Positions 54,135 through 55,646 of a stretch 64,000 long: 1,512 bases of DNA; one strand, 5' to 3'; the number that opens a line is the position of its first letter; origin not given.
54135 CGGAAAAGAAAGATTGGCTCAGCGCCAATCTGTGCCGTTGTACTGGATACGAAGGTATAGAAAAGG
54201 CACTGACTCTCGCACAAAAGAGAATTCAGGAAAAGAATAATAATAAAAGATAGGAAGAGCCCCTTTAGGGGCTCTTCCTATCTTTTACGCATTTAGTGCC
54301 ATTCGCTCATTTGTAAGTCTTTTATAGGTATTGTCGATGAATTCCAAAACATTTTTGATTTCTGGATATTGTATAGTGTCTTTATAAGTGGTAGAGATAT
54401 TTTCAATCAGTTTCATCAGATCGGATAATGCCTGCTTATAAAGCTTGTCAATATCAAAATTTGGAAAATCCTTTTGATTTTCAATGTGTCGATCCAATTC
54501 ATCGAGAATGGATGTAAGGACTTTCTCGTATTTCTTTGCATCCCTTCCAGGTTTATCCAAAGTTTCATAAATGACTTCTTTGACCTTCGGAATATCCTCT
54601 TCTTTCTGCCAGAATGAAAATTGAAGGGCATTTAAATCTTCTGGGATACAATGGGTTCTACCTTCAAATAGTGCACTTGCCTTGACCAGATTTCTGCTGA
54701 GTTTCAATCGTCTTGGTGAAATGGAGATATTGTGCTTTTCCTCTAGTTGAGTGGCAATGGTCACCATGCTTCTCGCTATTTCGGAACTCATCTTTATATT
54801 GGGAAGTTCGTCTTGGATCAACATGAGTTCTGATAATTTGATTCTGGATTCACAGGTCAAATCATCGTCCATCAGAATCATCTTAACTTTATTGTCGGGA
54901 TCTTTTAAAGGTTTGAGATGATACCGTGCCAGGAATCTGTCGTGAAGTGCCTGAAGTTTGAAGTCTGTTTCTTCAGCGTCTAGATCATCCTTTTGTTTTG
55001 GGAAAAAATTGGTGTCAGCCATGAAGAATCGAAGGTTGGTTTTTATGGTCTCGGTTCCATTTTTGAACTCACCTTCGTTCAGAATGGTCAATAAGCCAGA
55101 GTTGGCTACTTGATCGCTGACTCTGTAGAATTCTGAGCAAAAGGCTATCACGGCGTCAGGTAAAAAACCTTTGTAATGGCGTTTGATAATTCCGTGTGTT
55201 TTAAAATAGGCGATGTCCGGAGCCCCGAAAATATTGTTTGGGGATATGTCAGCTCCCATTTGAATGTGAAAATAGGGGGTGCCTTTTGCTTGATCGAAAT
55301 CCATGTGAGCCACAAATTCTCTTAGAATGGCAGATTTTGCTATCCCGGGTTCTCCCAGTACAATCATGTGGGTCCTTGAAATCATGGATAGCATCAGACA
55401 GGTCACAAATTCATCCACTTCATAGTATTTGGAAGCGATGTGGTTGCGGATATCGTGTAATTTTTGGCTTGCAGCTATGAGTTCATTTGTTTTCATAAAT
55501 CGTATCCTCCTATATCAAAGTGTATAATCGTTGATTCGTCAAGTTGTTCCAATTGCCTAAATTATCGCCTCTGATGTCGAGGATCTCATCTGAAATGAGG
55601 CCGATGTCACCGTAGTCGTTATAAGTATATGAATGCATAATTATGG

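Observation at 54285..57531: RavA-like AAA+ / CoxE-ViaA-like VWA pair wedged between two Mo-hydroxylase operons that lack XdhC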

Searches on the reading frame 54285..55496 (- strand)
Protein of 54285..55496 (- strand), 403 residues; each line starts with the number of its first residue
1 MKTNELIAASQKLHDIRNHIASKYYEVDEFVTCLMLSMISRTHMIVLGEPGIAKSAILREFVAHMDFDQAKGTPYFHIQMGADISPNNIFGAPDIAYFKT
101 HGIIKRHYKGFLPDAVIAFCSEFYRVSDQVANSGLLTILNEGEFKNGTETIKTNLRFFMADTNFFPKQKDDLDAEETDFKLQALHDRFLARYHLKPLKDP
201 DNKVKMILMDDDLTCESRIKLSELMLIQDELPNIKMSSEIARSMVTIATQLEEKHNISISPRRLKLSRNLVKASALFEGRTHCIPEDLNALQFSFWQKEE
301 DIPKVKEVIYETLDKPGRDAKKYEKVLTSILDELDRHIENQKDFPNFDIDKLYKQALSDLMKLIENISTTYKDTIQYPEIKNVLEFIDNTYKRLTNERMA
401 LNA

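Call 6: search_protein_families(library=pfam, proteins=[window:54285-55496:-], max_evalue=1)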
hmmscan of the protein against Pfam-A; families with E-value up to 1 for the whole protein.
window:54285-55496:- (403 aa): 8 families
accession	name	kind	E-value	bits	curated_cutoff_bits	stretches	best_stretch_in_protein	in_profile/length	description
PF20030.5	bpMoxR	-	4.7e-28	98.1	27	1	12-209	2-179/205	MoxR domain in the MoxR-vWA-beta-propeller ternary systems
PF17868.7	AAA_lid_8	-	9.5e-14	51.4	22.8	1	240-309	2-72/72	AAA lid domain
PF07728.20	AAA_5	-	1.2e-10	42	22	1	43-169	1-128/139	AAA domain (dynein-related subfamily)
PF07726.17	AAA_3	-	0.00086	19.6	27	1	43-163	1-110/131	ATPase family associated with various cellular activities (AAA)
PF00493.29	MCM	-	0.029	13.9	23.3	1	37-62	53-78/224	MCM P-loop domain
PF17863.7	AAA_lid_2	-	0.043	14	22.7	1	270-290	24-44/74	AAA lid domain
PF13191.12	AAA_16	-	0.054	14.4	32.6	1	42-65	25-48/167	AAA ATPase domain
PF22766.2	ZW10_C2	-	0.9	10.1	27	1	323-396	30-99/152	ZW10 C-terminal helical domain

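Call 7: search_protein_families(library=ncbifam, proteins=[window:54285-55496:-], max_evalue=1)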
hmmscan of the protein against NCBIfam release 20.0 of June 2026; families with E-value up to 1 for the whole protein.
window:54285-55496:- (403 aa): 1 family
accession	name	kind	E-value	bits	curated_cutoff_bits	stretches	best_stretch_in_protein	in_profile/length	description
NF010054.0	PRK13531.1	equivalog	3.1e-32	112.3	681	1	11-343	9-329/498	ATPase RavA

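Call 8: search_protein_families(library=padloc, proteins=[window:54285-55496:-], max_evalue=1)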
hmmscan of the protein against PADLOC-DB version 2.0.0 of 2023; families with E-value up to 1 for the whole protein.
window:54285-55496:- (403 aa): 0 families

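Call 14: find_encoding_contigs(protein=window:54285-55496:-, flank=10000, max_places=10)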
Protein window:54285-55496:- (403 aa): 1 contig read that carries it; 1 place shown.
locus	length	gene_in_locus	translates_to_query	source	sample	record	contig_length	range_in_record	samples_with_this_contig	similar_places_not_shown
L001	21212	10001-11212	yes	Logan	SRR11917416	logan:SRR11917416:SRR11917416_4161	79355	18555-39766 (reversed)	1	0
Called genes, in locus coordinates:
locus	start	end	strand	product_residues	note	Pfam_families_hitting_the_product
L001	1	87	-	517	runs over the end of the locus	PF27530:HMA_AllF_N, PF02629:CoA_binding, PF00549:Ligase_CoA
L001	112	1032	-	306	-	PF11392:AllH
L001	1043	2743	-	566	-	PF07905:PucR, PF17853:GGDEF_2, PF13556:HTH_30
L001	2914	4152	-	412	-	PF00860:Xan_ur_permease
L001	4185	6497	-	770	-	PF01315:Ald_Xan_dh_C, PF02738:MoCoBD_1, PF20256:MoCoBD_2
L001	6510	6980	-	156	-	PF00111:Fer2 (weak), PF01799:Fer2_2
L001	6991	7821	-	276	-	PF00941:FAD_binding_5, PF03450:CO_deh_flav_C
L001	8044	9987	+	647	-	PF13519:VWA_2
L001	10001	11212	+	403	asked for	PF20030:bpMoxR, PF07728:AAA_5, PF17868:AAA_lid_8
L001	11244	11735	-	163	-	PF13085:Fer2_3 (weak), PF00111:Fer2 (weak), PF01799:Fer2_2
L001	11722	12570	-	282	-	PF00941:FAD_binding_5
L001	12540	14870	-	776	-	PF01315:Ald_Xan_dh_C, PF02738:MoCoBD_1, PF20256:MoCoBD_2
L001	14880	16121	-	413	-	PF01266:DAO (faint), PF03486:HI0933_like (faint), PF07992:Pyr_redox_2, PF13450:NAD_binding_8 (faint), PF13738:Pyr_redox_3, PF00743:FMO-like (weak), PF13434:Lys_Orn_oxgnase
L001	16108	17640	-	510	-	PF00015:MCPsignal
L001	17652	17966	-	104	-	PF02627:CMD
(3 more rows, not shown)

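Call 34: search_solved_structures(query=window:54285-55496:-, max_evalue=0.001, show_alignments=1)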
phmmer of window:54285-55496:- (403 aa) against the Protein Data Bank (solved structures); distinct sequences matched with E-value up to 0.001: 4.
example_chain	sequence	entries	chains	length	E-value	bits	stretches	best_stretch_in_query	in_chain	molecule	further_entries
3nbx_X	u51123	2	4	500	4.4e-25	91.8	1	16-339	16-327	ATPase ravA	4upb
6q7l_V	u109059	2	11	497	4.5e-25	91.8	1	16-339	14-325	ATPase RavA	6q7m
6q7l_U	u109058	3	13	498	4.5e-25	91.8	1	16-339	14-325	ATPase RavA | RavA | RavA + Mg-ADP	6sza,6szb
2r44_A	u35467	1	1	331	0.00015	24.3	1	29-294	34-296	Uncharacterized protein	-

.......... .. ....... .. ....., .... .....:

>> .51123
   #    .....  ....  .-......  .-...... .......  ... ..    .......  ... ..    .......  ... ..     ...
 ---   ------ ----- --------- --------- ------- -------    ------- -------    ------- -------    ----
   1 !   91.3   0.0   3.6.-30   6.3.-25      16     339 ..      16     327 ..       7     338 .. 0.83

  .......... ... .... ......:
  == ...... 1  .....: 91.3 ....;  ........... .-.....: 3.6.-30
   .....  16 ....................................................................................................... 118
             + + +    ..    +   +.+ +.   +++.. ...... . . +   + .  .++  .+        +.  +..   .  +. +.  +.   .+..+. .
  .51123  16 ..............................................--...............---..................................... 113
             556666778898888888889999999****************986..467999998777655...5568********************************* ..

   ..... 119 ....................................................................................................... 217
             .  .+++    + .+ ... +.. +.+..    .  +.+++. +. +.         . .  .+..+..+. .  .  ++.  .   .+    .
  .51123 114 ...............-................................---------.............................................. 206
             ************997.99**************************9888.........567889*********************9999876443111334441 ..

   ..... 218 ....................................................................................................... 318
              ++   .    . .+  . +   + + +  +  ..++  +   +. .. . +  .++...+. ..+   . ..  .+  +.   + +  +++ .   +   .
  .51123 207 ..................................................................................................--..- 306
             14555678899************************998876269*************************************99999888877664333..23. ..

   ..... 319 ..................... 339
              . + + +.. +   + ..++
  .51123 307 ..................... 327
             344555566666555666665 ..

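Call 48: find_homologous_proteins(query=window:54285-55496:-, max_evalue=1e-10)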
Query window:54285-55496:- (403 aa): 102 proteins with E <= 1e-10 among 2723 candidates.
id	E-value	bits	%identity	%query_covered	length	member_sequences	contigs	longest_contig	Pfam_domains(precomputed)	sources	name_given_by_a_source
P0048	1.3e-262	888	98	100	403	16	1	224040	PF20030.6,PF17868.8,PF07728.21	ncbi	-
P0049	3.2e-235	798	88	100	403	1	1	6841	PF20030.6,PF17868.8,PF07728.21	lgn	-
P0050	4.8e-183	627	70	99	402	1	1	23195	PF20030.6,PF17868.8,PF07728.21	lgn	-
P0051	8.3e-181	619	70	100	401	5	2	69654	PF20030.6,PF17868.8,PF07728.21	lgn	-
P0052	2.3e-168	578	65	100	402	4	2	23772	PF20030.6,PF17868.8,PF07728.21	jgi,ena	-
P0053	2.3e-167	575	63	100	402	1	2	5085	PF20030.6,PF17868.8,PF07728.21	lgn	-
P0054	3.2e-166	571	62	100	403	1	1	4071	PF20030.6,PF17868.8,PF07728.21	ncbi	-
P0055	4.6e-166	571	64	99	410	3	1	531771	PF20030.6,PF17868.8,PF07728.21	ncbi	-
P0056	6.3e-166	570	66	98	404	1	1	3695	PF20030.6,PF17868.8,PF07728.21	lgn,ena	-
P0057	1.3e-165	569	62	100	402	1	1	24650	PF20030.6,PF17868.8,PF07728.21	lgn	-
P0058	1.9e-164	565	63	100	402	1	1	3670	PF20030.6,PF17868.8,PF07728.21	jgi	-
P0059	2.6e-164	565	63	100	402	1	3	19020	PF20030.6,PF17868.8,PF07728.21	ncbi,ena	-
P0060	1.0e-163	563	62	100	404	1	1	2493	PF20030.6,PF17868.8,PF07728.21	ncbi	-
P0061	1.2e-163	563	65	98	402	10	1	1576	PF20030.6,PF17868.8,PF07728.21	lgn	-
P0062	8.5e-162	557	63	99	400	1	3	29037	PF20030.6,PF17868.8,PF07728.21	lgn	-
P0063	1.1e-161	556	62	97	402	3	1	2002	PF20030.6,PF17868.8,PF07728.21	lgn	-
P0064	1.4e-161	556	61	100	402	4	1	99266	PF20030.6,PF17868.8,PF07728.21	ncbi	-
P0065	2.2e-160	552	61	100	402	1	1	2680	PF20030.6,PF17868.8,PF07728.21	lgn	-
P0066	6.4e-160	551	63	99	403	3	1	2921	PF20030.6,PF17868.8,PF07728.21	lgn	-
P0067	1.5e-159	549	62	99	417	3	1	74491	PF20030.6,PF17868.8,PF07728.21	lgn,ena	-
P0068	2.9e-159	548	60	100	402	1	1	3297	PF20030.6,PF17868.8,PF07728.21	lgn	-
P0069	3.4e-159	548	62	100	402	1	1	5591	PF20030.6,PF17868.8,PF07728.21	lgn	-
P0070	4.2e-159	548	62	99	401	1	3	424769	PF20030.6,PF17868.8,PF07728.21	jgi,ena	-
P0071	6.8e-159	547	61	100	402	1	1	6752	PF20030.6,PF17868.8,PF07728.21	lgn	-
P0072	2.9e-158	545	62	99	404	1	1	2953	PF20030.6,PF17868.8,PF07728.21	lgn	-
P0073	4.0e-158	545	62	100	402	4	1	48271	PF20030.6,PF17868.8,PF07728.21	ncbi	-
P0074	4.8e-157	541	62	100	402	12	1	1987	PF20030.6,PF17868.8,PF07728.21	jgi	-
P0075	5.1e-157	541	59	98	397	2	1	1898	PF20030.6,PF17868.8,PF07728.21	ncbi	-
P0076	5.3e-156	538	61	100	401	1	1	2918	PF20030.6,PF17868.8,PF07728.21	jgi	-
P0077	8.4e-156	537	62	100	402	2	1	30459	PF20030.6,PF17868.8,PF07728.21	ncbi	-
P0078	9.8e-156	537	62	100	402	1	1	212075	PF20030.6,PF17868.8,PF07728.21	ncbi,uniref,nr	ncbi:hypothetical protein EZV73_09395 [Acidaminobacter sp. JC074]|uniref:AAA family ATPase n=1 Tax=A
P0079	1.7e-154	533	61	100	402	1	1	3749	PF20030.6,PF17868.8,PF07728.21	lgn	-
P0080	4.0e-154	531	63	96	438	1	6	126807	PF20030.6,PF17868.8,PF07728.21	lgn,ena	-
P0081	4.9e-153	528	60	100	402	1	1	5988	PF20030.6,PF17868.8,PF07728.21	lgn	-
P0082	1.0e-152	527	61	98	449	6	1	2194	PF20030.6,PF17868.8,PF07728.21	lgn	-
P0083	4.2e-152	525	61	98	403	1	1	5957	PF20030.6,PF17868.8,PF07728.21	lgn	-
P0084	1.1e-151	523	60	99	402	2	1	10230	PF20030.6,PF17868.8,PF07728.21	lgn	-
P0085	9.4e-151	520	58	98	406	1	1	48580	PF20030.6,PF17868.8,PF07728.21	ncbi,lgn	-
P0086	3.1e-150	519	59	99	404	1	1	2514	PF20030.6,PF17868.8,PF07728.21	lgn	-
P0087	4.6e-150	518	61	96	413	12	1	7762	PF20030.6,PF17868.8,PF07728.21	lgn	-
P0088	4.7e-150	518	59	100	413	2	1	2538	PF20030.6,PF17868.8,PF07728.21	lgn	-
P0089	6.4e-150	518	58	100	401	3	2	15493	PF20030.6,PF17868.8,PF07728.21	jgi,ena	-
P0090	1.9e-149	516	61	96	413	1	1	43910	PF20030.6,PF17868.8,PF07728.21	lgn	-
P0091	7.8e-149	514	60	96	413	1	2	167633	PF20030.6,PF17868.8,PF07728.21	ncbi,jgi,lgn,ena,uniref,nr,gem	ncbi:AAA family ATPase [Acidaminobacter sp.]|uniref:AAA family ATPase n=1 Tax=Acidaminobacter sp. Ta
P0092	1.6e-148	513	64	90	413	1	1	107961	PF20030.6,PF17868.8,PF07728.21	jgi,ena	-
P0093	2.2e-148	513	60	96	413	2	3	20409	PF20030.6,PF17868.8,PF07728.21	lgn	-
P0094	4.7e-148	511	60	97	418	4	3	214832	PF20030.6,PF17868.8,PF07728.21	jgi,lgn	jgi:MoxR-like ATPase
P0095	5.4e-148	511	64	90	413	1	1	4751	PF20030.6,PF17868.8,PF07728.21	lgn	-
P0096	6.7e-148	511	64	90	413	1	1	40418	PF20030.6,PF17868.8,PF07728.21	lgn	-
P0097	1.1e-147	510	60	96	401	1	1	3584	PF20030.6,PF17868.8,PF07728.21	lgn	-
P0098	1.4e-147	510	60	96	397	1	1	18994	PF20030.6,PF17868.8,PF07728.21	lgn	-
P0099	2.3e-147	509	65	88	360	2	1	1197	PF20030.6,PF17868.8,PF07728.21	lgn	-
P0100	4.4e-147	508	57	99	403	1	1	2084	PF20030.6,PF17868.8,PF07728.21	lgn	-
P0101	2.6e-146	506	58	99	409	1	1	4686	PF20030.6,PF17868.8,PF07728.21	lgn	-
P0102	7.0e-146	504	59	98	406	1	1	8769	PF20030.6,PF17868.8,PF07728.21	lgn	-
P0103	9.1e-146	504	57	99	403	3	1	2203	PF20030.6,PF17868.8,PF07728.21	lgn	-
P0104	1.1e-145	504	58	99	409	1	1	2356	PF20030.6,PF17868.8,PF07728.21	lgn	-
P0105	1.9e-145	503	58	99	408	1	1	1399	PF20030.6,PF17868.8,PF07728.21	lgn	-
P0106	4.5e-145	502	59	99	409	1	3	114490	PF20030.6,PF17868.8,PF07728.21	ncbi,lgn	-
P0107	1.7e-144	500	58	97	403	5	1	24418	PF20030.6,PF17868.8,PF07728.21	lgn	-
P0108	4.8e-144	498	59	100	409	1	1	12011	PF20030.6,PF17868.8,PF07728.21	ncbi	ncbi:MAG: AAA family ATPase [Acidaminobacteraceae bacterium]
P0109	7.4e-144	498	58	99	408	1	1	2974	PF20030.6,PF17868.8,PF07728.21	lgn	-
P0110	8.0e-144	498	57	99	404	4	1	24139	PF20030.6,PF17868.8,PF07728.21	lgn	-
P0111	1.0e-142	494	57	99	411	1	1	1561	PF20030.6,PF17868.8,PF07728.21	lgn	-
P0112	1.2e-142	494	57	96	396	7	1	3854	PF20030.6,PF17868.8,PF07728.21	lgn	-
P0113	2.6e-142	493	61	90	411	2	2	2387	PF20030.6,PF17868.8,PF07728.21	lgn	-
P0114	2.9e-142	492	59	95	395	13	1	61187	PF20030.6,PF17868.8,PF07728.21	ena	-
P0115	3.8e-142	492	58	98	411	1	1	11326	PF20030.6,PF17868.8,PF07728.21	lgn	-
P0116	4.2e-142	492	63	87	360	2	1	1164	PF20030.6,PF17868.8,PF07728.21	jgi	jgi:MoxR-like ATPase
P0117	1.2e-141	490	63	89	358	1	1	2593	PF20030.6,PF17868.8,PF07728.21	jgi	-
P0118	1.4e-141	490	56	98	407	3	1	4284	PF20030.6,PF17868.8,PF07728.21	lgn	-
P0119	1.6e-141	490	58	97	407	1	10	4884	PF20030.6,PF17868.8,PF07728.21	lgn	-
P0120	1.7e-141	490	59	96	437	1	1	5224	PF20030.6,PF17868.8,PF07728.21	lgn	-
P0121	1.9e-141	490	57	95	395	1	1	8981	PF20030.6,PF17868.8,PF07728.21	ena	-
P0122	2.1e-140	486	58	95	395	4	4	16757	PF20030.6,PF17868.8,PF07728.21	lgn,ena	-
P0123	3.5e-140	486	57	97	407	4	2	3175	PF20030.6,PF17868.8,PF07728.21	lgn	-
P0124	3.7e-140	485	60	92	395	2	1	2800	PF20030.6,PF17868.8,PF07728.21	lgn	-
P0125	6.0e-140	485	57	95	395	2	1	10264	PF20030.6,PF17868.8,PF07728.21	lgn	-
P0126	2.8e-138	479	56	98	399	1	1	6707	PF20030.6,PF17868.8,PF07728.21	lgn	-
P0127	7.2e-138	478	55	100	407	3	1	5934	PF20030.6,PF17868.8,PF07728.21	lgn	-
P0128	3.8e-137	476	58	93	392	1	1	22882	PF20030.6,PF17868.8,PF07728.21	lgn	-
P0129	1.3e-134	467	56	98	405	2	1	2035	PF20030.6,PF17868.8,PF07728.21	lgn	-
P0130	4.1e-134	466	60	88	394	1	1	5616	PF20030.6,PF17868.8,PF07728.21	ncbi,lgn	-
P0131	5.3e-134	465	55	98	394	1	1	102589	PF20030.6,PF17868.8,PF07728.21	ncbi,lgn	-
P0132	1.6e-112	395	49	94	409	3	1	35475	PF20030.6,PF17868.8,PF07728.21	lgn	-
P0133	1.1e-108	382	50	94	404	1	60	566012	PF20030.6,PF17868.8,PF07728.21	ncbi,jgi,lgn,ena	-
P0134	1.6e-107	378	49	94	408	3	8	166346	PF20030.6,PF17868.8,PF07728.21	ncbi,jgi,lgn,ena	jgi:MoxR-like ATPase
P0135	1.7e-106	375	47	94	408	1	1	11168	PF20030.6,PF17868.8,PF07728.21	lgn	-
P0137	9.2e-21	93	28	76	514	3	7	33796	PF20030.6,PF17868.8,PF07728.21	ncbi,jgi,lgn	jgi:MoxR-like ATPase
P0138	1.0e-20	92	29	79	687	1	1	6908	PF20030.6,PF17868.8,PF07728.21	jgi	jgi:MoxR-like ATPase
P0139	6.6e-19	86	30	73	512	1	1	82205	PF20030.6,PF17868.8,PF00004.36,PF07728.21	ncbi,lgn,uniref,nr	ncbi:MAG: AAA family ATPase [Fusobacterium sp.]|uniref:AAA family ATPase n=1 Tax=Fusobacterium sp. T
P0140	8.0e-19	86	28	69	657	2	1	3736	PF20030.6,PF17868.8,PF07728.21,PF01078.28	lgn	-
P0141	1.8e-18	85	26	75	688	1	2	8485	PF20030.6,PF17868.8,PF07728.21,PF01078.28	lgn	-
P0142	5.5e-18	83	29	76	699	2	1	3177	PF20030.6,PF17868.8,PF07728.21,PF01078.28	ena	-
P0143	2.5e-17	81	25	93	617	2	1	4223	PF20030.6,PF17868.8,PF07728.21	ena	-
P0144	3.0e-16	78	27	67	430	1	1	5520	PF20030.6,PF17868.8,PF00364.29,PF00004.36,PF07728.21,PF01078.28,PF13191.13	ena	-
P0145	3.3e-16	78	26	75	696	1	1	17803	PF20030.6,PF17868.8,PF13401.13,PF07728.21,PF01078.28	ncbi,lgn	-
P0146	4.9e-16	77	26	71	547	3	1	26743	PF20030.6,PF17868.8,PF07728.21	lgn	-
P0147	1.7e-15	75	27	71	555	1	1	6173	PF20030.6,PF17868.8,PF07728.21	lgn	-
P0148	3.0e-15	74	24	78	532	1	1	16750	PF20030.6,PF17868.8,PF07728.21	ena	-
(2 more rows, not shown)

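Call 49: find_encoding_contigs(protein=P0133, flank=10000, max_places=3)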
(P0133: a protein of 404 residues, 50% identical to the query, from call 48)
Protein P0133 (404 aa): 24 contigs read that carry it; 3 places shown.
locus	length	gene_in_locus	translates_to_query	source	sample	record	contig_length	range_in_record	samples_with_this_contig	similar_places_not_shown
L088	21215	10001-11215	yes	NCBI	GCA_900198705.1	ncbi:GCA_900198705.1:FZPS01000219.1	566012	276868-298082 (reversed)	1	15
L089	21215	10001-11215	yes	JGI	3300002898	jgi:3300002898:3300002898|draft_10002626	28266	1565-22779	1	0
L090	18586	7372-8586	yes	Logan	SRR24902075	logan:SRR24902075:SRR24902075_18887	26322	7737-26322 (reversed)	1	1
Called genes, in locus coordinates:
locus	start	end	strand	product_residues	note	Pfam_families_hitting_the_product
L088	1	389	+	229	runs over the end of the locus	PF12847:Methyltransf_18, PF04816:TrmK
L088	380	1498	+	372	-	PF01784:DUF34_NIF3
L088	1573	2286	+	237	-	PF02591:Zn_ribbon_9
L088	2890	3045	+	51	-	-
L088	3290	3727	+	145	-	PF13291:ACT_4 (weak)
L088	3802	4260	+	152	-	PF12641:Flavodoxin_3 (weak), PF00258:Flavodoxin_1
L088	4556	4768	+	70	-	-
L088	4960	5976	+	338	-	PF09989:DUF2229, PF06050:HGD-D (weak)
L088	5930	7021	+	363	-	PF09989:DUF2229 (faint)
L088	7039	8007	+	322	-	PF01869:BcrAD_BadFG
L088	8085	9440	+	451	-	-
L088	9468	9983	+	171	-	-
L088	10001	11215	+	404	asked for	PF20030:bpMoxR, PF07728:AAA_5 (weak), PF17868:AAA_lid_8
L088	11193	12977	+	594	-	-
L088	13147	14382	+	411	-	PF00464:SHMT, PF00155:Aminotran_1_2, PF01212:Beta_elim_lyase (weak)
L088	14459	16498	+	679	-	PF02384:N6_Mtase, PF20473:MmeI_Mtase, PF07669:Eco57I, PF12950:TaqI_C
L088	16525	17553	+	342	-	PF00155:Aminotran_1_2, PF01212:Beta_elim_lyase, PF01041:DegT_DnrJ_EryC1 (faint), PF00266:Aminotran_5 (faint)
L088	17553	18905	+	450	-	PF00158:Sigma54_activat (faint), PF01078:Mg_chelatase (faint), PF05496:RuvB_N, PF00004:AAA, PF07728:AAA_5 (weak), PF13173:AAA_14 (weak), PF16193:AAA_assoc_2, PF12002:MgsA_C, +3 more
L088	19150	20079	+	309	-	-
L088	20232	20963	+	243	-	PF02146:SIR2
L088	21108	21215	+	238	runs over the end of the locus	PF03734:YkuD, PF01471:PG_binding_1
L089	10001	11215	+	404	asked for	PF20030:bpMoxR, PF07728:AAA_5 (weak), PF17868:AAA_lid_8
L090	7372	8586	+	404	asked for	PF20030:bpMoxR, PF07728:AAA_5 (weak), PF17868:AAA_lid_8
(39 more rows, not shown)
